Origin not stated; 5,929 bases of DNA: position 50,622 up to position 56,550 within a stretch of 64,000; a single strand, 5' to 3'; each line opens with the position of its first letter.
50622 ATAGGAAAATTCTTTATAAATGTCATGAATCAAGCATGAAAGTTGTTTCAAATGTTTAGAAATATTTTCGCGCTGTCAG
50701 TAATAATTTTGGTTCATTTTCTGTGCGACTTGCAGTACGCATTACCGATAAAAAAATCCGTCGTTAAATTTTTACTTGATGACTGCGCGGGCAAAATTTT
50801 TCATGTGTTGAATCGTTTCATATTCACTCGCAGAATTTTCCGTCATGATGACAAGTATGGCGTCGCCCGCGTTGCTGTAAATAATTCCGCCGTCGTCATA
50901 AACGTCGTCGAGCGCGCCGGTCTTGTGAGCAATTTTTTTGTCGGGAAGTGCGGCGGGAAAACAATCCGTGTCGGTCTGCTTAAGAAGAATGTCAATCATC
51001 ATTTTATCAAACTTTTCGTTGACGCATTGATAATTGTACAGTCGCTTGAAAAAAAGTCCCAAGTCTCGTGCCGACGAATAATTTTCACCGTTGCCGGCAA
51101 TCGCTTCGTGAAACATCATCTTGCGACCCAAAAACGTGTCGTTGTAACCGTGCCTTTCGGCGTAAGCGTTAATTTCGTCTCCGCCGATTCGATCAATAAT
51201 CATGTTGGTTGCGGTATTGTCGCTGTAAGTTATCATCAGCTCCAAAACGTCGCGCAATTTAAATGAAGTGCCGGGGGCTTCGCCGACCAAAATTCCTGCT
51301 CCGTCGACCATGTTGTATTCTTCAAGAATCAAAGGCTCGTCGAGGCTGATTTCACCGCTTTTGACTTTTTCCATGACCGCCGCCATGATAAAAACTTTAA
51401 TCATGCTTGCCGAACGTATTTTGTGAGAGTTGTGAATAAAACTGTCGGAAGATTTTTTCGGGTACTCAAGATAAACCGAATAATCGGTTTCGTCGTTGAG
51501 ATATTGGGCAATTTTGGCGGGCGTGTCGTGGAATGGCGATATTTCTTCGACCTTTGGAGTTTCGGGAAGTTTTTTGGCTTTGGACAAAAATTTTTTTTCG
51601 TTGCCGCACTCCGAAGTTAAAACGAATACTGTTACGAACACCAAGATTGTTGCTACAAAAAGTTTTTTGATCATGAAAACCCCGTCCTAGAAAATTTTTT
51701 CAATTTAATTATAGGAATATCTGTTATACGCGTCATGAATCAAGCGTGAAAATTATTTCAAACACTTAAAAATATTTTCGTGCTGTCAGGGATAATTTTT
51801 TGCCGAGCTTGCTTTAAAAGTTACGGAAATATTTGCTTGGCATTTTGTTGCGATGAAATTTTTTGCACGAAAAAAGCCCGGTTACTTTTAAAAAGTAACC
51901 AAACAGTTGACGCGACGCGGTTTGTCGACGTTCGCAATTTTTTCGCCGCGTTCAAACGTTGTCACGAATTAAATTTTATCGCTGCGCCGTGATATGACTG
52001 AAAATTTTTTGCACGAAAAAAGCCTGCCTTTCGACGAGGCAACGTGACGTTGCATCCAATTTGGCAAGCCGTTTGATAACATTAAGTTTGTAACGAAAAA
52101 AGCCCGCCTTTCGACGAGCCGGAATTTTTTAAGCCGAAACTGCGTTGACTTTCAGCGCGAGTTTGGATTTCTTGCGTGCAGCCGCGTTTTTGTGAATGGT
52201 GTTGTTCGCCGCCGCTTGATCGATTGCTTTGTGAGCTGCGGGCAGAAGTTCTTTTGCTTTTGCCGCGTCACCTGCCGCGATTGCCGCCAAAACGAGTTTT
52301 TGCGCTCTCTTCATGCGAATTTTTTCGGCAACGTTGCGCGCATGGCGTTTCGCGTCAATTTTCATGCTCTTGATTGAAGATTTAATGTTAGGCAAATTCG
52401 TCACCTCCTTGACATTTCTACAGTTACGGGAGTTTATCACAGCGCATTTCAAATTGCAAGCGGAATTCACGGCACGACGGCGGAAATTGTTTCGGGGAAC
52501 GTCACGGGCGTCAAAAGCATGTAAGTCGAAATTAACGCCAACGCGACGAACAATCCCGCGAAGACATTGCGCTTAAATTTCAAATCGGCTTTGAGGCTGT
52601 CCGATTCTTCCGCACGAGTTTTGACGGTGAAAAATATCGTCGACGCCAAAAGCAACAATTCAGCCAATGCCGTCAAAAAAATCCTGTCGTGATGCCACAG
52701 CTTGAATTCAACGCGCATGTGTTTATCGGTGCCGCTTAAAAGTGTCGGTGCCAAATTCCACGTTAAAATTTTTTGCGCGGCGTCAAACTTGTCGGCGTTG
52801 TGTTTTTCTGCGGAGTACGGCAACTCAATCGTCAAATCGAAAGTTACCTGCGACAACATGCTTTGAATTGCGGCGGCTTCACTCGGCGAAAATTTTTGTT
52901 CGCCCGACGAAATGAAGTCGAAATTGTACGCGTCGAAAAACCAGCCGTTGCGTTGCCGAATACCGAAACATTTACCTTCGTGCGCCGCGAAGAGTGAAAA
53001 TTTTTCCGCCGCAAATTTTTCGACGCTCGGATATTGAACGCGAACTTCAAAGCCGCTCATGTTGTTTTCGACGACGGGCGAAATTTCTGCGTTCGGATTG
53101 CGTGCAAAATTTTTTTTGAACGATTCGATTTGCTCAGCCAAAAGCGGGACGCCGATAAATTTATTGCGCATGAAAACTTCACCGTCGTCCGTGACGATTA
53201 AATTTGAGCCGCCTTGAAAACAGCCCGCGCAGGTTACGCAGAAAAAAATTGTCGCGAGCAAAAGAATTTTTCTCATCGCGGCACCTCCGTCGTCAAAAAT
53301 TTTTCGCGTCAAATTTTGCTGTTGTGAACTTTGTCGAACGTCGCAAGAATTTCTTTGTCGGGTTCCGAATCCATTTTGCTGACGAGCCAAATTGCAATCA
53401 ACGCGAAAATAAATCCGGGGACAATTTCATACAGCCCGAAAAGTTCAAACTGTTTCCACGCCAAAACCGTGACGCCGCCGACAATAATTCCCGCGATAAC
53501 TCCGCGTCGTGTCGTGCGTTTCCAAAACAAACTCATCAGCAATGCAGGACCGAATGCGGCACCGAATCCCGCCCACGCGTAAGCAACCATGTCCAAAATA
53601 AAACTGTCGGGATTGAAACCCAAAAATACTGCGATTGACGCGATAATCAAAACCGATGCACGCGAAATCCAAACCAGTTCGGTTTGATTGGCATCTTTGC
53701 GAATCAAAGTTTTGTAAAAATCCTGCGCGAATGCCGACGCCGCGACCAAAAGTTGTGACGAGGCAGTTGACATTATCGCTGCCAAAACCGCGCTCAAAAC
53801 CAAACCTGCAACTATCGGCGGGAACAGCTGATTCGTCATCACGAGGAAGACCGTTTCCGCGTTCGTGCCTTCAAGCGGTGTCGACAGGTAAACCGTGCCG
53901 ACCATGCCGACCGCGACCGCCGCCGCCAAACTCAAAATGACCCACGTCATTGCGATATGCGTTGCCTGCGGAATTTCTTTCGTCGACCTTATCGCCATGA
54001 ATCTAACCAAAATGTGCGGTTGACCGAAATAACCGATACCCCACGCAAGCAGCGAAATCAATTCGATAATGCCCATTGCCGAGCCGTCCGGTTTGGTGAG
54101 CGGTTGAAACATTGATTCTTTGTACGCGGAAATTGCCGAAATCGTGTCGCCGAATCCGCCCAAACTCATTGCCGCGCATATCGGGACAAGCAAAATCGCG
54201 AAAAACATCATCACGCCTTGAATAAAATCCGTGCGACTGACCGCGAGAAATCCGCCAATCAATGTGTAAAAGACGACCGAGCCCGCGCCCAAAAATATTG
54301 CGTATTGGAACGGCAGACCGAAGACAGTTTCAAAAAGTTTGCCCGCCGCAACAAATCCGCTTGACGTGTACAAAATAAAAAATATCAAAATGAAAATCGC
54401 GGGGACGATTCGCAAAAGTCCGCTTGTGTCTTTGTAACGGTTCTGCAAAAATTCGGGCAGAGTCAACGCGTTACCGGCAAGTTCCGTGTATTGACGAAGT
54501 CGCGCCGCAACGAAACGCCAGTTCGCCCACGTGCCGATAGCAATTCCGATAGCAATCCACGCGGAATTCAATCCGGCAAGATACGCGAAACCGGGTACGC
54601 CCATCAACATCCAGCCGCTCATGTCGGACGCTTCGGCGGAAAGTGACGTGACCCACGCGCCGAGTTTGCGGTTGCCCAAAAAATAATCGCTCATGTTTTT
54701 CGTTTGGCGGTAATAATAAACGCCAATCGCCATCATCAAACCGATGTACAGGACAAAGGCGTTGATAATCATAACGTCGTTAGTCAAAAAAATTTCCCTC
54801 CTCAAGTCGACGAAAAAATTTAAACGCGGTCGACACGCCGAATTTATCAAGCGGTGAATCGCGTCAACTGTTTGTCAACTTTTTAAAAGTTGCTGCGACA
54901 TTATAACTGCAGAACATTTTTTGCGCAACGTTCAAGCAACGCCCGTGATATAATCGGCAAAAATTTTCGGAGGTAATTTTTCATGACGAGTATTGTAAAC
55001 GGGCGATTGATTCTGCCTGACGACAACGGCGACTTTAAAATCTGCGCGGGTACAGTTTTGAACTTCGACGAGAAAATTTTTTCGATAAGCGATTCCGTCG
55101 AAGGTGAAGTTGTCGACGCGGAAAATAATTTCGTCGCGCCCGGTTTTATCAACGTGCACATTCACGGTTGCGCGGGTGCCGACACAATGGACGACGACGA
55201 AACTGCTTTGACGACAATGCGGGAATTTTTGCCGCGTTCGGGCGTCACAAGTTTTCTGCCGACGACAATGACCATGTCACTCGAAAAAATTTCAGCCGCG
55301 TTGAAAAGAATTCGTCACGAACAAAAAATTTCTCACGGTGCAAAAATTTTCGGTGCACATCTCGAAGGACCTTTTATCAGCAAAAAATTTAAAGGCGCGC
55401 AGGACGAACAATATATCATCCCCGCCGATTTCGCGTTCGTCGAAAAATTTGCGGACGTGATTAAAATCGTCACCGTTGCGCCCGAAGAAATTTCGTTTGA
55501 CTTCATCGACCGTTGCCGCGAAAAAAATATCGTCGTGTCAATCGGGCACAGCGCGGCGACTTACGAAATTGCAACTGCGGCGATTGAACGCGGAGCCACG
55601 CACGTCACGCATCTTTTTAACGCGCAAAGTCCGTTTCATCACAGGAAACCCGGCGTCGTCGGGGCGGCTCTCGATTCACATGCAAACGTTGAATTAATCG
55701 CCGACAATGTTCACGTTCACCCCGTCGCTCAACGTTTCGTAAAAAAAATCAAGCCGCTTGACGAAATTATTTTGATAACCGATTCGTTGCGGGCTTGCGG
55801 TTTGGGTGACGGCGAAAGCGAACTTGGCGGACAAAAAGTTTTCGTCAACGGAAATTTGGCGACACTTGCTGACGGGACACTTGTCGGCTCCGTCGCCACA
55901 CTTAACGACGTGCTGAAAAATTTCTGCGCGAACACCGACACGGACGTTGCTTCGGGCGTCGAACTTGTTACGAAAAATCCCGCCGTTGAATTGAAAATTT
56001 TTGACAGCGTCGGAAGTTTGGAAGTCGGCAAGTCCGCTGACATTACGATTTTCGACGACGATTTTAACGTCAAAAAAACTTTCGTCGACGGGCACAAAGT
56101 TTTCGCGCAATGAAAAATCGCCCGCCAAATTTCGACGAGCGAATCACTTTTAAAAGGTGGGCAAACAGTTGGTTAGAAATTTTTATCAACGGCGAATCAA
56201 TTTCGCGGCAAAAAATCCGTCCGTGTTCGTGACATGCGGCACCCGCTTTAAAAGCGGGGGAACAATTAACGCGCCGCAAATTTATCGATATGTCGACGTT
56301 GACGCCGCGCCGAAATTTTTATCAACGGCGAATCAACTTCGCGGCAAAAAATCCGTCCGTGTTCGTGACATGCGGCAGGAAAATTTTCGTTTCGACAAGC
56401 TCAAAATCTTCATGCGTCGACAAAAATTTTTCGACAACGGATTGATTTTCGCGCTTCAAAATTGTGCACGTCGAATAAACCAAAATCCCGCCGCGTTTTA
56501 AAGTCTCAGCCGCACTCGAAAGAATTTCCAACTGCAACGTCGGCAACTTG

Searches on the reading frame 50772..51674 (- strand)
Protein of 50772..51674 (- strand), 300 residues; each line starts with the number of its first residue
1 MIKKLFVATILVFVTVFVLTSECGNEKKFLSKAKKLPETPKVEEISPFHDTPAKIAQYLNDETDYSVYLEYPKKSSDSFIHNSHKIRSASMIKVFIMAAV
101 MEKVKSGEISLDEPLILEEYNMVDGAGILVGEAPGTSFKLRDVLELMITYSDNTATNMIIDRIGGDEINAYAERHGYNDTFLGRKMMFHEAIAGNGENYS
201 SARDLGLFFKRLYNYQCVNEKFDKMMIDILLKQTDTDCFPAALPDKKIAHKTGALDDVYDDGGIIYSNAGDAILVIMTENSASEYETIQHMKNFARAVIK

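Call 27: search_protein_families(library=pfam, proteins=[window:50772-51674:-])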
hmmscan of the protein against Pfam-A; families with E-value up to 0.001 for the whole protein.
window:50772-51674:- (300 aa): 3 families
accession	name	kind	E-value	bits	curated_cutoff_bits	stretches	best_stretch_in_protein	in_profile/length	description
PF13354.11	Beta-lactamase2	-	1.7e-57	194.7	22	1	70-278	5-214/214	Beta-lactamase enzyme family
PF00768.25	Peptidase_S11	-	2.7e-07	30.8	27.6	1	83-218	32-169/239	D-alanyl-D-alanine carboxypeptidase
PF00144.29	Beta-lactamase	-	0.0005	19.8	27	0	82-153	46-109/329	Beta-lactamase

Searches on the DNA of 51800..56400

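Call 64: search_rna_families(source=window, start=51800, end=56400, threshold=evalue, max_evalue=1)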
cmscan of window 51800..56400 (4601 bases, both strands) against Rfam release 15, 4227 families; matches with E-value up to 1: 0.
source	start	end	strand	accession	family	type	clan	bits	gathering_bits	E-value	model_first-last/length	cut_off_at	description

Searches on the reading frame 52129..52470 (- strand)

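Call 27: search_protein_families(library=pfam, proteins=[window:52129-52470:-])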
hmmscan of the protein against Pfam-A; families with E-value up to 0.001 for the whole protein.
window:52129-52470:- (113 aa): 1 family
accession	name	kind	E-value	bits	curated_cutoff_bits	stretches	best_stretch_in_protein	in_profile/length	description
PF01649.23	Ribosomal_S20p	-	2.2e-22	79.9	29.5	1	27-109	1-83/83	Ribosomal protein S20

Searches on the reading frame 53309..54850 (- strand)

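Call 27: search_protein_families(library=pfam, proteins=[window:53309-54850:-])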
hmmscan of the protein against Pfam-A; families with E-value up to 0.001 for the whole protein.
window:53309-54850:- (513 aa): 1 family
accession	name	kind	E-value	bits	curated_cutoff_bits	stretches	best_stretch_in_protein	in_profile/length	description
PF00474.23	SSF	-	1.6e-99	334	22.8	1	56-458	1-406/406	Sodium:solute symporter family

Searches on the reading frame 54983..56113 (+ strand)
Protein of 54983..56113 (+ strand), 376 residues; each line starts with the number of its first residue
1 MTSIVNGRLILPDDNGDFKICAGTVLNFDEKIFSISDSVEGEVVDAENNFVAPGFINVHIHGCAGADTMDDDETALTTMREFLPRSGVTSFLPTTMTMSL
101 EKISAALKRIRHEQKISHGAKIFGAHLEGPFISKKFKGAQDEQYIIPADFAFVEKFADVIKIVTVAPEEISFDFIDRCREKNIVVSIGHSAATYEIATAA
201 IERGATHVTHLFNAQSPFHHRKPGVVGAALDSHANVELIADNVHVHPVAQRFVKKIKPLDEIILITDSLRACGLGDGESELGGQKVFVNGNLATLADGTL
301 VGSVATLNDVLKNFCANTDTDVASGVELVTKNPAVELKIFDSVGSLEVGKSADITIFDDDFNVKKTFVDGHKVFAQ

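Call 27: search_protein_families(library=pfam, proteins=[window:54983-56113:+])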
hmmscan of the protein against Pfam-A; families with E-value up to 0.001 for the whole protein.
window:54983-56113:+ (376 aa): 2 families
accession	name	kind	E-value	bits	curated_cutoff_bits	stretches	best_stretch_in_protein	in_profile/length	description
PF01979.26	Amidohydro_1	-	1.6e-23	84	25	1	50-372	1-344/345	Amidohydrolase family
PF07969.17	Amidohydro_3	-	5.8e-12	46.3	29.7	2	42-73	1-35/472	Amidohydrolase family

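Call 33: find_related_loci(query=window:54983-56113:+, collection=metagenome_contigs, flank=5000)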
Query window:54983-56113:+ (376 aa) in metagenome_contigs; peptide patterns used: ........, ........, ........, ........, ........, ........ (x = any residue, [..] = any of these).
154 stretches matched a pattern; 16 encode a relative of the query (tblastn E <= 1e-3); 16 distinct loci.
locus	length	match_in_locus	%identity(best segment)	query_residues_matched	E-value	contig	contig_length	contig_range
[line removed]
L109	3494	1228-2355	81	1-376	0e+0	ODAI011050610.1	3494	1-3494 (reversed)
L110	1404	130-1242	75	1-372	0e+0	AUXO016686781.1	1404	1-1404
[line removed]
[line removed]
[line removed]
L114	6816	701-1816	70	1-373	4e-174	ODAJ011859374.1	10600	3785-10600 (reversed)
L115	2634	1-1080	65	17-374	1e-159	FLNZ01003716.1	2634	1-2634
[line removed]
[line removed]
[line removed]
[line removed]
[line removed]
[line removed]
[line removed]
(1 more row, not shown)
